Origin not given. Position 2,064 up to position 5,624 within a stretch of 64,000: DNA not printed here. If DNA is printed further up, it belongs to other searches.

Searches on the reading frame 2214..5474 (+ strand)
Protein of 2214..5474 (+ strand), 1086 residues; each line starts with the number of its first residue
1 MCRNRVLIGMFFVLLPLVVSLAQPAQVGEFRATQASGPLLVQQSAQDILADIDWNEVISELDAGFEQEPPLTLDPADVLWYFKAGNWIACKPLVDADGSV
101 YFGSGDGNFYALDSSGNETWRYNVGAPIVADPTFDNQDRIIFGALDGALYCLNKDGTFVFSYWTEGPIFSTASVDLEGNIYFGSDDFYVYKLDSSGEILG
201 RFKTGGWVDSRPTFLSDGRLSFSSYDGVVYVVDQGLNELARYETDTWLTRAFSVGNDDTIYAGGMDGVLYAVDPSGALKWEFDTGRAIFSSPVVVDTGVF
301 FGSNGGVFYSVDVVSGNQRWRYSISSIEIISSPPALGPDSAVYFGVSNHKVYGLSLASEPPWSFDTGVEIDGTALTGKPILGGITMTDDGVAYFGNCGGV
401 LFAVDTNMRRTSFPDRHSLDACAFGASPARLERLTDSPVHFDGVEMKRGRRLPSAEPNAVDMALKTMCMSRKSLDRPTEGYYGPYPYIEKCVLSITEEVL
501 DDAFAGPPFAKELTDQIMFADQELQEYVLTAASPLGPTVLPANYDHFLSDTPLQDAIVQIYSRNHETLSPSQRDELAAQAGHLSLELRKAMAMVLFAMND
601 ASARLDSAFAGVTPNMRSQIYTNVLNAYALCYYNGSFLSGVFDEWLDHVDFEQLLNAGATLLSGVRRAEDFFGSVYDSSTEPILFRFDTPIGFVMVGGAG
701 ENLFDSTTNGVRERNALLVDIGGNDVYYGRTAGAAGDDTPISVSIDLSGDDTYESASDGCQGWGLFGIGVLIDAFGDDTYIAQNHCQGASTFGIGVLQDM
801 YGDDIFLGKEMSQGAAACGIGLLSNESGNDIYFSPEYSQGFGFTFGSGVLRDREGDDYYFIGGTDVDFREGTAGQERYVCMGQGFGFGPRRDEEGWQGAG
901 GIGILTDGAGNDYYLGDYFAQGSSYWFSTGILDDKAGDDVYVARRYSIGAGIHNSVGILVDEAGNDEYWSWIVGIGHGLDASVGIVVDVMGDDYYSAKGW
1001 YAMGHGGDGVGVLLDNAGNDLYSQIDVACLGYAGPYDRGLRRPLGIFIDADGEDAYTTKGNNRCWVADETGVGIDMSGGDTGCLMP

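Call 16: search_protein_families(library=pfam, proteins=[window:2214-5474:+], max_evalue=1)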
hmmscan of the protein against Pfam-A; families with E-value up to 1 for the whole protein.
window:2214-5474:+ (1086 aa): 6 families
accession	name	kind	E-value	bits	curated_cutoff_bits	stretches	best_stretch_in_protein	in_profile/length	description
PF13570.13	Beta-prop_ACSF4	-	1.9e-44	152.9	133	2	178-410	62-293/329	Beta-alanine-activating enzyme, beta-propeller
PF13360.13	PQQ_2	-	1.1e-19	71.4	27.6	2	226-357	2-136/233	Outer membrane protein assembly factor BamB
PF25292.1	Beta-prop_CGLA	-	2.1e-14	54.2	26.8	3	129-203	36-113/316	Lambda-carrageenase beta-propeller domain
PF14517.12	Tachylectin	-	0.00092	19.5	29.8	1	86-159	79-153/230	Tachylectin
PF23754.1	Beta-prop_IP5PC_F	-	0.065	12.5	27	0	241-313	283-355/392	IP5P C-F beta-propeller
PF01011.28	PQQ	-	0.18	10.9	26.7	0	91-125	52-86/595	Glucose/ethanol/alcohol dehydrogenase, beta-propeller domain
